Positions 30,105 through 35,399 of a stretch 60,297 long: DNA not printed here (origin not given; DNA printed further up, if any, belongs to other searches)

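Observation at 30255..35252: A whole glycine cleavage system (T, P-alpha, P-beta and H) fused into one 1665-aa polypeptide with a hydrophobic N-terminus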

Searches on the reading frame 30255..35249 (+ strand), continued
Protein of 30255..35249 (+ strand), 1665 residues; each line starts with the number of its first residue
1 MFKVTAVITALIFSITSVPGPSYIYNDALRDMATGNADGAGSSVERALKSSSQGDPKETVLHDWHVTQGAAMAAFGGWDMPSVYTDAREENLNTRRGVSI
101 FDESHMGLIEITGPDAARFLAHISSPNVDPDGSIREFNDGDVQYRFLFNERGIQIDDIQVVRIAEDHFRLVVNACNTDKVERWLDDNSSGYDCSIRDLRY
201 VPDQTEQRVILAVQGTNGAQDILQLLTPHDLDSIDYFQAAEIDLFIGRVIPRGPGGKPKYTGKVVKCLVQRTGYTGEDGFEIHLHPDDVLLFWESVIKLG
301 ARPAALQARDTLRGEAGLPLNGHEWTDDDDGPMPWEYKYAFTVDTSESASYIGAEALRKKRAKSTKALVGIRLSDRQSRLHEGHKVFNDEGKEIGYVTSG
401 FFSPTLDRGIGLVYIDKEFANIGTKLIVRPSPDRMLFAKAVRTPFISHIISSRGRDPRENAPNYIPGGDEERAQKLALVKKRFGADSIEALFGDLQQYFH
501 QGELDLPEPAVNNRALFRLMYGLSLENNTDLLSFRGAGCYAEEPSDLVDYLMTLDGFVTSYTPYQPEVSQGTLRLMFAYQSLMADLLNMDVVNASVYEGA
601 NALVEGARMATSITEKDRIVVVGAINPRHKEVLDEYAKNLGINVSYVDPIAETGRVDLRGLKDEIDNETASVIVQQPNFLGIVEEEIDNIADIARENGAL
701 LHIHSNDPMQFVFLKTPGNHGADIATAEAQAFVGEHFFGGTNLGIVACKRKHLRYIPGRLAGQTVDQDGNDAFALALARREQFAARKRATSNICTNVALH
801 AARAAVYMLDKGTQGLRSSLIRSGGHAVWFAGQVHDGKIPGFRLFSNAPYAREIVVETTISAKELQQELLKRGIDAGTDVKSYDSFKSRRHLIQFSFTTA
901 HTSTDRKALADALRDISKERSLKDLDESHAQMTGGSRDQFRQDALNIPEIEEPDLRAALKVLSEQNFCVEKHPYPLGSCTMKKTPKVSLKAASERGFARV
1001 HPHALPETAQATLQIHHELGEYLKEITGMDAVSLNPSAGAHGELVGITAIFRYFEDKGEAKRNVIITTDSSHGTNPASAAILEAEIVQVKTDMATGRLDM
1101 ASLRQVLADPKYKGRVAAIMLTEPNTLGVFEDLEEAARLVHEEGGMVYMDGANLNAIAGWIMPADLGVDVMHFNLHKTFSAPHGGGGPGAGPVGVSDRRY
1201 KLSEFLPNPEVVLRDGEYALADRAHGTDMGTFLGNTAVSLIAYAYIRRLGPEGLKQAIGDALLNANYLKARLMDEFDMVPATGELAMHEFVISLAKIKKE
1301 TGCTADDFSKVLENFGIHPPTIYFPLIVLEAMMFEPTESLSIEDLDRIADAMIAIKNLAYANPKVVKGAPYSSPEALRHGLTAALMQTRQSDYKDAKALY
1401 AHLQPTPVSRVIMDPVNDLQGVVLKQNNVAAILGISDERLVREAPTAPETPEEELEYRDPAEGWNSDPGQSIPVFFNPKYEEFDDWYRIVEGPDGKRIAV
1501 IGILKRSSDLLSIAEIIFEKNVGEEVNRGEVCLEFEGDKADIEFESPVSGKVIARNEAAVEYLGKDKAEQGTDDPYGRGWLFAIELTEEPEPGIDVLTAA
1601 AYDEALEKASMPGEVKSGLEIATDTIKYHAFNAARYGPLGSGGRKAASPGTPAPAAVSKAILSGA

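Call 24: search_protein_families(library=ncbifam, proteins=[L003:205-4311:+, L003:4319-7306:+, L003:12934-20406:+], max_evalue=1)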
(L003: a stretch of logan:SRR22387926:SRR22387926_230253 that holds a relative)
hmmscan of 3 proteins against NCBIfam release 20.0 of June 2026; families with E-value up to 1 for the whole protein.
L003:205-4311:+ (1369 aa): 5 families
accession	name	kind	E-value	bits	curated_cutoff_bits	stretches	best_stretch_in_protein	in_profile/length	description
TIGR01662.1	HAD-SF-IIIA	subfamily_domain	0.0013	18.8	44.6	1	72-111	3-51/141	HAD-IIIA family hydrolase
TIGR01460.1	HAD-SF-IIA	subfamily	0.0033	17.2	100.15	1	73-230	2-172/246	HAD-IIA family hydrolase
TIGR00099.1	Cof-subfamily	subfamily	0.0048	16.5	137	1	72-116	2-47/256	Cof-type HAD-IIB family hydrolase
TIGR01487.1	Pglycolate_arch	equivalog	0.1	12.4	122.75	0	259-298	132-171/215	phosphoglycolate phosphatase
TIGR03879.1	near_KaiC_dom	domain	0.16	12.5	65.1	0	351-386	28-66/91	probable regulatory domain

L003:4319-7306:+ (996 aa): 11 families
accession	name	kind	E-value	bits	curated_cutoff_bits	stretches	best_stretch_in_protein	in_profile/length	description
TIGR00131.1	gal_kin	equivalog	1.6e-48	165.6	226.65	1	101-569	5-374/388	galactokinase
NF003006.0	PRK03817.1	equivalog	1.9e-37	129.1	443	3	210-355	66-208/352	galactokinase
NF003705.0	PRK05322.1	equivalog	4.7e-36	124.3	385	2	99-357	5-236/388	galactokinase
NF003472.0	PRK05101.1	equivalog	2.2e-34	119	499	2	104-349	11-227/382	galactokinase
NF001816.0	PRK00555.1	equivalog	2.6e-23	82.6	509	2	463-559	245-339/363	galactokinase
TIGR00549.1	mevalon_kin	equivalog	3.5e-14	53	163.05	2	476-543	218-276/276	mevalonate kinase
NF003036.0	PRK03926.1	equivalog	1.9e-10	40.3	403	2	478-558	203-281/302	mevalonate kinase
TIGR04001.1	thiol_BshB1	equivalog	0.00012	21.8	182.5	1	734-850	84-203/226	bacillithiol biosynthesis deacetylase BshB1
TIGR04000.1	thiol_BshB2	equivalog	0.0034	17.1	195.25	1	725-829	89-188/217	bacillithiol biosynthesis deacetylase BshB2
TIGR00191.1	thrB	equivalog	0.023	13.6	168.25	1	219-283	66-130/304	homoserine kinase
TIGR01920.1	Shik_kin_archae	equivalog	0.045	13.1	126.85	1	231-273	66-109/266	shikimate kinase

L003:12934-20406:+ (2491 aa): 85 families (the best 25 are shown)
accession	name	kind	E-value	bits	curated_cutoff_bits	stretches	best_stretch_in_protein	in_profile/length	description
TIGR00518.1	alaDH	equivalog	4.4e-65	220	391.85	2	79-240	2-149/370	alanine dehydrogenase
NF006942.0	PRK09424.1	equivalog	5.1e-19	68.4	383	1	79-215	2-126/510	Re/Si-specific NAD(P)(+) transhydrogenase subunit alpha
TIGR01179.1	galE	equivalog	2.8e-16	59.3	262.3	1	714-961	16-246/332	UDP-glucose 4-epimerase GalE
TIGR04382.1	myo_inos_iolC_N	equivalog_domain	5e-16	58.8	300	1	1568-1832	50-292/309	5-dehydro-2-deoxygluconokinase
TIGR00561.1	pntA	equivalog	7.7e-14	51.2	444.4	1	80-228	2-137/511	Re/Si-specific NAD(P)(+) transhydrogenase subunit alpha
TIGR02197.1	heptose_epim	equivalog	1e-08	34.8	274.6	1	680-894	1-179/316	ADP-glyceromanno-heptose 6-epimerase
TIGR03168.1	1-PFK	subfamily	2.4e-08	33.2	216.4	2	1715-1847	173-299/305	hexose kinase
TIGR02152.1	D_ribokin_bact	equivalog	8.4e-08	31.9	299.65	1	1717-1835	174-286/298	ribokinase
NF043036.1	ErythonDh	equivalog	3.3e-07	29.8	325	1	680-864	3-159/321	D-erythronate dehydrogenase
NF052578.1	StrlDmthSdmBMthl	equivalog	7e-07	29.3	600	1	778-889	68-173/328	sterol demethylase protein SdmB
NF049991.1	TagKinase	equivalog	4.2e-06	25.8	420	1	1718-1839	194-305/321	tagatose kinase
NF007820.0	PRK10529.1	equivalog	5.7e-06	25.9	325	1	2344-2450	3-105/225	two-component system response regulator KdpE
TIGR03828.1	pfkB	equivalog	7e-06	25.3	292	1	1724-1846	182-298/305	1-phosphofructokinase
NF008353.0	PRK11142.1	equivalog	1.8e-05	24.4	341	1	1535-1834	29-288/307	ribokinase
TIGR01214.1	rmlD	equivalog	2.3e-05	23.6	224.05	1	680-863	2-133/285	dTDP-4-dehydrorhamnose reductase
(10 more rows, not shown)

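Call 41: search_protein_families(library=pfam, proteins=[P0002, P0004], max_evalue=0.001)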
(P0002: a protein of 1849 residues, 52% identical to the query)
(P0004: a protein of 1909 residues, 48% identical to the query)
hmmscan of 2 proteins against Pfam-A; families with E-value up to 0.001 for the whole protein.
P0002 (1849 aa): 8 families
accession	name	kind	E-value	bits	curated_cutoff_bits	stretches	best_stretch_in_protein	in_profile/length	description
PF02347.22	GDC-P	-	5.2e-91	306.1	26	2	450-892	4-428/429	Glycine cleavage system P-protein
PF01571.26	GCV_T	-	1.1e-68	231.7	25.6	1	51-307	1-246/255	Aminomethyltransferase folate-binding domain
PF21478.3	GcvP2_C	-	3.5e-21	75.8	27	1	1238-1339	2-100/122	Glycine dehydrogenase, C-terminal domain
PF08669.17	GCV_T_C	-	6.5e-20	71.3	25.9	1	352-431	1-79/80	Glycine cleavage T-protein C-terminal barrel domain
PF01597.25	GCV_H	-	7.2e-16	58.6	22.2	1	1465-1561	10-104/122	Glycine cleavage H-protein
PF00266.25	Aminotran_5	-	2.1e-13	50.5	21.5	2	1041-1167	86-207/371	Aminotransferase class-V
PF01212.27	Beta_elim_lyase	-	0.00019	21.3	27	1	999-1135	35-170/288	Beta-eliminating lyase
PF00795.27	CN_hydrolase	-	0.00026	20.8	23.2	0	1597-1676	2-84/256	Carbon-nitrogen hydrolase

P0004 (1909 aa): 21 families
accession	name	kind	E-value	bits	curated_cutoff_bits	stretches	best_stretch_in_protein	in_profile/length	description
PF02347.22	GDC-P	-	3.9e-95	319.7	26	2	263-707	3-428/429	Glycine cleavage system P-protein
PF07992.20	Pyr_redox_2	-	5.6e-53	180.7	26.1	1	1476-1777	1-291/291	Pyridine nucleotide-disulphide oxidoreductase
PF02852.28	Pyr_redox_dim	-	7e-39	132.9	25.3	2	1353-1452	12-110/110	Pyridine nucleotide-disulphide oxidoreductase, dimerisation domain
PF01571.26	GCV_T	-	2.2e-27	96.4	25.6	1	14-121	133-240/255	Aminomethyltransferase folate-binding domain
PF21478.3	GcvP2_C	-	3.1e-25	88.9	27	1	1048-1156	2-106/122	Glycine dehydrogenase, C-terminal domain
PF00070.33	Pyr_redox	-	3.9e-19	69.4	22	1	1636-1697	2-62/82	Pyridine nucleotide-disulphide oxidoreductase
PF08669.17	GCV_T_C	-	3.2e-17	62.6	25.9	1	167-244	2-78/80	Glycine cleavage T-protein C-terminal barrel domain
PF00266.25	Aminotran_5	-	6.5e-16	58.7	21.5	2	842-979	74-209/371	Aminotransferase class-V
PF01597.25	GCV_H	-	2.8e-15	56.7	22.2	1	1233-1345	6-108/122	Glycine cleavage H-protein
PF13450.12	NAD_binding_8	-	1.2e-09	38.8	21.9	1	1480-1513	1-34/68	NAD(P)-binding Rossmann-like domain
PF01262.27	AlaDh_PNT_C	-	4.7e-07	29.9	23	0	1478-1509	31-62/214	Alanine dehydrogenase/PNT, C-terminal domain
PF03486.20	HI0933_like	-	5.9e-07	29.6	50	1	1477-1511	2-36/244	HI0933-like protein Rossmann domain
PF01134.28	GIDA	-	7.2e-07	29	22.1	1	1477-1522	1-44/391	Glucose inhibited division protein A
PF13738.12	Pyr_redox_3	-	1.4e-06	28.2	30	1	1480-1604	2-133/305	Pyridine nucleotide-disulphide oxidoreductase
PF12831.13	FAD_oxidored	-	1.8e-06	28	27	1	1477-1512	1-37/416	FAD dependent oxidoreductase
PF03721.20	UDPG_MGDP_dh_N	-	0.00029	20.9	27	0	1479-1521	4-46/187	UDP-glucose/GDP-mannose dehydrogenase family, NAD binding domain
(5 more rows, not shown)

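Call 50: find_encoding_contigs(protein=P0006, flank=10000, max_places=1)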
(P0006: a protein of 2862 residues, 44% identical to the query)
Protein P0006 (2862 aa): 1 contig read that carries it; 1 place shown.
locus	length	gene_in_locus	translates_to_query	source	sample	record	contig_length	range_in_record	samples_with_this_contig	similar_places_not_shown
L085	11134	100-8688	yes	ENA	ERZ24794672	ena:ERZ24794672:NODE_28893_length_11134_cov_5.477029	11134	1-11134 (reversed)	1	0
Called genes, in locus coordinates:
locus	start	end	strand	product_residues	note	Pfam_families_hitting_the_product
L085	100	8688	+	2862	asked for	PF18083:PutA_N, PF01619:Pro_dh, PF00171:Aldedh, PF01571:GCV_T, PF08669:GCV_T_C, PF02347:GDC-P, PF21478:GcvP2_C, PF01597:GCV_H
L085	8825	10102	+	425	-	PF00919:UPF0004, PF04055:Radical_SAM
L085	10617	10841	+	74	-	-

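Call 51: find_encoding_contigs(protein=P0004, flank=10000, max_places=1)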
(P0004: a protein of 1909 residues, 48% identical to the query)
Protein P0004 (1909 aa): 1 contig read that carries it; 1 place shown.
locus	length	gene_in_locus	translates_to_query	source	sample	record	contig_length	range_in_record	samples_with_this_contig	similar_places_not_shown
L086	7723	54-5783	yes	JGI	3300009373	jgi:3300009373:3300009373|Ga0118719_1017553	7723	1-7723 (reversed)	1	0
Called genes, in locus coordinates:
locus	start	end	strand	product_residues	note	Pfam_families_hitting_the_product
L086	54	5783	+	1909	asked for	PF01571:GCV_T, PF08669:GCV_T_C, PF02347:GDC-P, PF02347:GDC-P, PF00266:Aminotran_5, PF21478:GcvP2_C, PF01597:GCV_H, PF02852:Pyr_redox_dim, +11 more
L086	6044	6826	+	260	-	PF00929:RNase_T, PF16473:Rv2179c-like (faint)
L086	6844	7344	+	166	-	PF04461:YajQ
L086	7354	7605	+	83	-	-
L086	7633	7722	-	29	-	?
